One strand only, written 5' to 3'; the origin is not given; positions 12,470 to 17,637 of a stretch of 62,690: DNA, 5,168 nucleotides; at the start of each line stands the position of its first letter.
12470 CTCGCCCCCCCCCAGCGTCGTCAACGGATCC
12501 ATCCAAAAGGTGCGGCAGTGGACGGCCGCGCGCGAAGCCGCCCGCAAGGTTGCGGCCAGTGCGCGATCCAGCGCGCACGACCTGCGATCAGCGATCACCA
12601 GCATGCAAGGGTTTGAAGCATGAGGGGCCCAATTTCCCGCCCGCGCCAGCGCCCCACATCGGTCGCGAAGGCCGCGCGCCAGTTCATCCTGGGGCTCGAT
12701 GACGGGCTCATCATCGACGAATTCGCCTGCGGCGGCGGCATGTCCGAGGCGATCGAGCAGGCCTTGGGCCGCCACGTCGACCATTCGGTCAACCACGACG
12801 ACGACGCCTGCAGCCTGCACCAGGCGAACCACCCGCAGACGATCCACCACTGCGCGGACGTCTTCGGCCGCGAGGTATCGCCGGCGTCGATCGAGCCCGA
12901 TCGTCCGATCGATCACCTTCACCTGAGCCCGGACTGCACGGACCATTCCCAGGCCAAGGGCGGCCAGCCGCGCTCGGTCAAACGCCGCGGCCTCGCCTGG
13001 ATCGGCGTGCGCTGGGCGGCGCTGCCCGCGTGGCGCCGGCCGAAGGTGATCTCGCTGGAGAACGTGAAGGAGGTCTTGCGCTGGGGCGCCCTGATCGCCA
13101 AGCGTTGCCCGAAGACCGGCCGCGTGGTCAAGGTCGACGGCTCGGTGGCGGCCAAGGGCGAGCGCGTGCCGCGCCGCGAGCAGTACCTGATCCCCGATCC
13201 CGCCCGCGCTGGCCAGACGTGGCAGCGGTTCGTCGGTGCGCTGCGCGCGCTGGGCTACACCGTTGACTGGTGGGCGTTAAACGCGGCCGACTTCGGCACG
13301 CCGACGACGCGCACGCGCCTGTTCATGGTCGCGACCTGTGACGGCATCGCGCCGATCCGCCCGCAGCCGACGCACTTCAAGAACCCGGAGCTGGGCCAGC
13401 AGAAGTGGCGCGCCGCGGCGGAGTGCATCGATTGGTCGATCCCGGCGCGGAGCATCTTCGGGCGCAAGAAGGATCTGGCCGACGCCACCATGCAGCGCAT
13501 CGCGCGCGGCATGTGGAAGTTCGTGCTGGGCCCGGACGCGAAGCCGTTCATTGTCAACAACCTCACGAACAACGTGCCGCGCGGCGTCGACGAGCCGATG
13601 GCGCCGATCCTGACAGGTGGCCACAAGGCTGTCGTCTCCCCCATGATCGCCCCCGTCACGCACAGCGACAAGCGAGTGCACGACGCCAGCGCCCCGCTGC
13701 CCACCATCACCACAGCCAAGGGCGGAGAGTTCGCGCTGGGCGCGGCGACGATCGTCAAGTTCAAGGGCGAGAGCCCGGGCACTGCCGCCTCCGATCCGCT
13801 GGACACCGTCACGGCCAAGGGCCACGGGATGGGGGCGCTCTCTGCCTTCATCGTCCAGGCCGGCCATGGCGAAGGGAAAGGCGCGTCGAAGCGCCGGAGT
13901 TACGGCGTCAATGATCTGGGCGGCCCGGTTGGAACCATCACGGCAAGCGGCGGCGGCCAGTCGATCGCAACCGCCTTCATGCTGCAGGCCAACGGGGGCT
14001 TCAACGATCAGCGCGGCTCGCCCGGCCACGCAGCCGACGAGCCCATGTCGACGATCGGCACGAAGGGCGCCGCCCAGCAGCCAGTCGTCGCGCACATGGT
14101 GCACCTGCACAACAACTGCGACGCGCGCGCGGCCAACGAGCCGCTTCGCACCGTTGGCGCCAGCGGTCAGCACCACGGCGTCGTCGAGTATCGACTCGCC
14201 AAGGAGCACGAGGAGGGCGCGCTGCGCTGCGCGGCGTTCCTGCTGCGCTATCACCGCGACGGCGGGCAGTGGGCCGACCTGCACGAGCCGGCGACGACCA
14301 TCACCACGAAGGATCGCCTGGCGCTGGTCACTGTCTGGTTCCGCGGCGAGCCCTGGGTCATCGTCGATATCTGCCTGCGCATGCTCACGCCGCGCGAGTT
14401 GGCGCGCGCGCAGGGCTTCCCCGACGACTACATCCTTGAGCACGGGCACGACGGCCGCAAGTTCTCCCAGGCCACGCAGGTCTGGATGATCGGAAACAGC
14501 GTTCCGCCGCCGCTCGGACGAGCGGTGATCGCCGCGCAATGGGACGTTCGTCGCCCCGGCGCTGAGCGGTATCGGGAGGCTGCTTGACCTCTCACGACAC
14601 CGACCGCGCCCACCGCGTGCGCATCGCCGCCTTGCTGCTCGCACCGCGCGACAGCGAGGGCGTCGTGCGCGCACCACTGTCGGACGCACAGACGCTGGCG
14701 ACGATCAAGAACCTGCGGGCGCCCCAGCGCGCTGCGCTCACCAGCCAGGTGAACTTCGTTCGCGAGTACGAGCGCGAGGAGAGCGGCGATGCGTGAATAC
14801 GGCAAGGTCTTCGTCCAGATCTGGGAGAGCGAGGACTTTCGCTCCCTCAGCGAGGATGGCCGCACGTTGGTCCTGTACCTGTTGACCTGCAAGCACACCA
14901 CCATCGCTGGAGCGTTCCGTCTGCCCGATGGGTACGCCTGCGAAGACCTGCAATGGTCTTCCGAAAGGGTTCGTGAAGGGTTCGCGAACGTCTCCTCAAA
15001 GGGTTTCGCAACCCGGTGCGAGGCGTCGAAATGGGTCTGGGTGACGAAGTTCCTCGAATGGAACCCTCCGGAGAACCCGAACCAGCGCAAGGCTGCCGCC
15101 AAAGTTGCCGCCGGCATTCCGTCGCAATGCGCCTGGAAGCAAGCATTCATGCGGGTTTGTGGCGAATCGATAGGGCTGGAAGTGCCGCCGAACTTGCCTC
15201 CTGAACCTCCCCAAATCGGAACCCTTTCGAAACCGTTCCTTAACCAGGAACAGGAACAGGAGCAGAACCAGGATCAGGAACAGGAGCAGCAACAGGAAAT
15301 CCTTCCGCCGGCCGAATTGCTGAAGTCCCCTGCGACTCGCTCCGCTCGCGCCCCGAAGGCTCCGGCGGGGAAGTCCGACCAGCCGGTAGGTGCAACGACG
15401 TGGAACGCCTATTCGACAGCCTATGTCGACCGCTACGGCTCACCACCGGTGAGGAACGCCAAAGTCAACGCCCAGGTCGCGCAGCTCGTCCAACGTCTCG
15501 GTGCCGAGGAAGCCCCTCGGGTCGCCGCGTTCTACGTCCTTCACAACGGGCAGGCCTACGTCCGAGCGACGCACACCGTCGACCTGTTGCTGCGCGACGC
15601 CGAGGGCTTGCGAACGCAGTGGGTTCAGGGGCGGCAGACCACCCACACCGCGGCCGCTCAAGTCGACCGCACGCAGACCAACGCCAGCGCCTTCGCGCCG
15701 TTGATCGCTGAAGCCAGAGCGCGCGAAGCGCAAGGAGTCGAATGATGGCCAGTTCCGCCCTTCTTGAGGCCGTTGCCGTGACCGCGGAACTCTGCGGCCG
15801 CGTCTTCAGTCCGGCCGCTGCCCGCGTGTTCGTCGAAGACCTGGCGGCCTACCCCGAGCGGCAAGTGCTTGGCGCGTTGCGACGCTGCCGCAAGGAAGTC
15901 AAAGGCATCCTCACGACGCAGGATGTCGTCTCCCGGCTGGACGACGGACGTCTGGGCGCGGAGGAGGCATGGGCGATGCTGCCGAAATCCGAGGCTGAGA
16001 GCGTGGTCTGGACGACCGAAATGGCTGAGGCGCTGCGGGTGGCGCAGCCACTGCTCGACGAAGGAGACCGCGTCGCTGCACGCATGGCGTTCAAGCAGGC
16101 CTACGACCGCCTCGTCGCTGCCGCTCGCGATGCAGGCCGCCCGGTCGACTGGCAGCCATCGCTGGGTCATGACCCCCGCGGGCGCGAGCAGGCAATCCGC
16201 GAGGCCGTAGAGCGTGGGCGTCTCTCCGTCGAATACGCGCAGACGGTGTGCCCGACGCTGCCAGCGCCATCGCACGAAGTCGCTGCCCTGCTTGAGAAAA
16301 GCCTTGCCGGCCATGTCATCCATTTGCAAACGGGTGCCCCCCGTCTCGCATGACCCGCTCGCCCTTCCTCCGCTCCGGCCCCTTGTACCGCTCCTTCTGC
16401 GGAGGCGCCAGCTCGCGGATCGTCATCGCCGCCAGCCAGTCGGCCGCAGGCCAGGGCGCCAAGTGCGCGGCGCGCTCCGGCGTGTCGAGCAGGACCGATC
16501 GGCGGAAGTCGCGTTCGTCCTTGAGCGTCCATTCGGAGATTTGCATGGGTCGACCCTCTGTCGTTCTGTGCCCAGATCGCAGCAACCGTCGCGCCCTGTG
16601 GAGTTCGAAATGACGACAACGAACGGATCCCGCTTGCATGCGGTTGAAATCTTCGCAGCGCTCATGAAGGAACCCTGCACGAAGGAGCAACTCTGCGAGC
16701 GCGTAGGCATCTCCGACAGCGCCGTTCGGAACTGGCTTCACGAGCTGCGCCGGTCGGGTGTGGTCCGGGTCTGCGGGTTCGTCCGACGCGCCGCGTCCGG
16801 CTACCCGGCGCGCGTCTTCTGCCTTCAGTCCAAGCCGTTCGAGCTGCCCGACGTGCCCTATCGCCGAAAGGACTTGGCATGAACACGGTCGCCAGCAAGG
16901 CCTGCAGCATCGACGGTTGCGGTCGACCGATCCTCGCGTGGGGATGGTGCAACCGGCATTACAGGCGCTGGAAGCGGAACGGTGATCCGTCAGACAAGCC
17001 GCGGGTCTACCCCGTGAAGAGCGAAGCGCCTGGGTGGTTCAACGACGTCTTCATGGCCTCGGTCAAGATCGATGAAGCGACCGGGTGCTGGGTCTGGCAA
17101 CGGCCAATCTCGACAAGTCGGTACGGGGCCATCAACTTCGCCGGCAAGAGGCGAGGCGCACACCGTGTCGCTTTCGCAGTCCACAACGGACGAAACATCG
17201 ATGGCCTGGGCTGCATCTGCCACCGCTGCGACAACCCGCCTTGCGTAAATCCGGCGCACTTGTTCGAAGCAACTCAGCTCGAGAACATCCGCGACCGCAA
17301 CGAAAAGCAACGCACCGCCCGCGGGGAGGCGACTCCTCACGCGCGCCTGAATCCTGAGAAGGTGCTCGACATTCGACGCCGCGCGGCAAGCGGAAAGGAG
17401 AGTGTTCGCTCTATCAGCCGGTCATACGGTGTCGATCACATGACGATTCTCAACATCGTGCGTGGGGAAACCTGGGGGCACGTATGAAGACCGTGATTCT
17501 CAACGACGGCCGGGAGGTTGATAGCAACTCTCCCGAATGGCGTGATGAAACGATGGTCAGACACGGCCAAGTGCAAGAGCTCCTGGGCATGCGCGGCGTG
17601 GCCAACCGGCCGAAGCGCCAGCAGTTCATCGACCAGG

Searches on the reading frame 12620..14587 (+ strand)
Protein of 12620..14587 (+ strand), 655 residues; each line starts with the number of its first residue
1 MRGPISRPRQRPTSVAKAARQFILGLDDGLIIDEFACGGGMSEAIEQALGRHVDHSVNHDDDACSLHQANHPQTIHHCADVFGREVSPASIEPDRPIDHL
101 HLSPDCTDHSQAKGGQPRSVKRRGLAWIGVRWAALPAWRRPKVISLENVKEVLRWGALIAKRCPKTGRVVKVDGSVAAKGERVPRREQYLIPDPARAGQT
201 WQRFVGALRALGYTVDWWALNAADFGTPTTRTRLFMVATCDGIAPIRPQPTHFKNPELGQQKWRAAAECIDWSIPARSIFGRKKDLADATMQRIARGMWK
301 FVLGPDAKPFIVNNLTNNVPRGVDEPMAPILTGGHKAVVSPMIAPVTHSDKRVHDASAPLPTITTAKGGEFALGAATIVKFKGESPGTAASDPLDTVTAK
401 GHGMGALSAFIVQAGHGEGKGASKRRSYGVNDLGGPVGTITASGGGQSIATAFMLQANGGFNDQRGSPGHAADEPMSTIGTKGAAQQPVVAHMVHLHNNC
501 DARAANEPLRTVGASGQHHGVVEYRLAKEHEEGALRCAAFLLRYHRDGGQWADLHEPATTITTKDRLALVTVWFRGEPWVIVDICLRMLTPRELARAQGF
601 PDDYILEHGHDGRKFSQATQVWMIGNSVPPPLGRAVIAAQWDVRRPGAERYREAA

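Call 18: search_protein_families(library=phrogs, proteins=[window:12620-14587:+], max_evalue=0.0001)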
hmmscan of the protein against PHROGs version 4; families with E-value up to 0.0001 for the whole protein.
window:12620-14587:+ (655 aa): 7 families
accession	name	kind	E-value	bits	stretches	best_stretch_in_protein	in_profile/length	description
phrog_116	-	other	2.8e-87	294.8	1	30-637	209-486/779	DNA methyltransferase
phrog_23072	-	other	6.8e-64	217.8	2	469-642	211-389/400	DNA methyltransferase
phrog_29443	-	unknown function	1.5e-35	123.6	1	30-170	4-140/273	-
phrog_363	-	other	2.7e-31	109.9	1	31-250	56-225/327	DNA methyltransferase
phrog_13621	-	unknown function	5.6e-24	85.4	1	569-643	37-111/121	-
phrog_5999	-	other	4.6e-20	72.7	1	30-127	4-101/109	DNA methyltransferase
phrog_16528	-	other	1e-05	26.2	1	428-629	80-206/236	DNA methyltransferase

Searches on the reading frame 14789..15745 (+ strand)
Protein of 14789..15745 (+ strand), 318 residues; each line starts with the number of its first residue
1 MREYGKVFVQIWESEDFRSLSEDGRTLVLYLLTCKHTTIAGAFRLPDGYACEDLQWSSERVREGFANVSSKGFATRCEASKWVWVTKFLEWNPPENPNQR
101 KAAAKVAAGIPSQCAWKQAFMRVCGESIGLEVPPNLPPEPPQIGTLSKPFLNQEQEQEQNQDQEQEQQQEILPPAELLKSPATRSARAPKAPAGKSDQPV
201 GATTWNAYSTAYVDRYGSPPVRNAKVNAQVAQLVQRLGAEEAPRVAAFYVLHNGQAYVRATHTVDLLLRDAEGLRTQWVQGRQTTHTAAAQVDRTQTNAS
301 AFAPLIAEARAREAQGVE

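Call 18: search_protein_families(library=phrogs, proteins=[window:14789-15745:+], max_evalue=0.0001)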
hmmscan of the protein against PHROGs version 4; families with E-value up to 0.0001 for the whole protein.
window:14789-15745:+ (318 aa): 5 families
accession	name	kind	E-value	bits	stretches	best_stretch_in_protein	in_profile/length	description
phrog_1701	-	DNA, RNA and nucleotide metabolism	1e-31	111.9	1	1-176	1-179/323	DnaD-like helicase loader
phrog_11527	-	unknown function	9.1e-28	98.8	1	152-314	160-325/333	-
phrog_25711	-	unknown function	8.1e-26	92.2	1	1-112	3-115/164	-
phrog_25210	-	unknown function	2.8e-11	44.5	1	1-171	1-174/207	-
phrog_12196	-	unknown function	7.2e-09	36.5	1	1-168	1-174/297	-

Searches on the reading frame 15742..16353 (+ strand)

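Call 18: search_protein_families(library=phrogs, proteins=[window:15742-16353:+], max_evalue=0.0001)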
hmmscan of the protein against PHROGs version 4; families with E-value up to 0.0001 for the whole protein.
window:15742-16353:+ (203 aa): 2 families
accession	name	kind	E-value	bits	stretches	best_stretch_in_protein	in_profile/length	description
phrog_6028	-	unknown function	3.1e-57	195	1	6-183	9-195/265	-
phrog_1524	-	unknown function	7.5e-08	33.5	1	72-138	88-158/252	-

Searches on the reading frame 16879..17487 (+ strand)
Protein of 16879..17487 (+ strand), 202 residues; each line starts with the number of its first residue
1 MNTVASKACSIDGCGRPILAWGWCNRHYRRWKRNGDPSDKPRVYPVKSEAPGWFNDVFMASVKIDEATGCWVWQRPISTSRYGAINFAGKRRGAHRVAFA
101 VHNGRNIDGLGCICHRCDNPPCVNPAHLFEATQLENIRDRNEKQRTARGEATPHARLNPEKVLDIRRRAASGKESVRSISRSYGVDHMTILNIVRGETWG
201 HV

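Call 18: search_protein_families(library=phrogs, proteins=[window:16879-17487:+], max_evalue=0.0001)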
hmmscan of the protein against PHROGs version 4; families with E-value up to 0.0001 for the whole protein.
window:16879-17487:+ (202 aa): 12 families
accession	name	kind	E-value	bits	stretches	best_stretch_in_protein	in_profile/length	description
phrog_1872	-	DNA, RNA and nucleotide metabolism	2.5e-30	106.6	1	56-168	21-137/166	endonuclease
phrog_59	-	DNA, RNA and nucleotide metabolism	3.6e-24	86.9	1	64-202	152-275/423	HNH endonuclease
phrog_3593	-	DNA, RNA and nucleotide metabolism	1.2e-22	81.6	1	5-146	10-146/210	HNH endonuclease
phrog_6254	-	DNA, RNA and nucleotide metabolism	4.9e-21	76.6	1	62-169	6-119/154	HNH endonuclease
phrog_826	-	DNA, RNA and nucleotide metabolism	1e-20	75.5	1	56-146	72-164/281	HNH endonuclease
phrog_5351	-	DNA, RNA and nucleotide metabolism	1.7e-07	32.6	1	2-38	2-38/171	HNH endonuclease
phrog_20467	-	DNA, RNA and nucleotide metabolism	6.8e-07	30.2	1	112-202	24-107/112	HNH endonuclease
phrog_4842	-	DNA, RNA and nucleotide metabolism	7.6e-07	30.1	1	66-130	73-136/154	HNH endonuclease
phrog_1271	-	DNA, RNA and nucleotide metabolism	3.1e-06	27.8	1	6-39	37-70/361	HNH endonuclease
phrog_99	-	DNA, RNA and nucleotide metabolism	5.5e-06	27.3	1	62-141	118-206/383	HNH endonuclease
phrog_1492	-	DNA, RNA and nucleotide metabolism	4.1e-05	23.9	1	80-145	96-164/414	HNH endonuclease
phrog_6156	-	DNA, RNA and nucleotide metabolism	7.3e-05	23.2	1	142-202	171-230/261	endonuclease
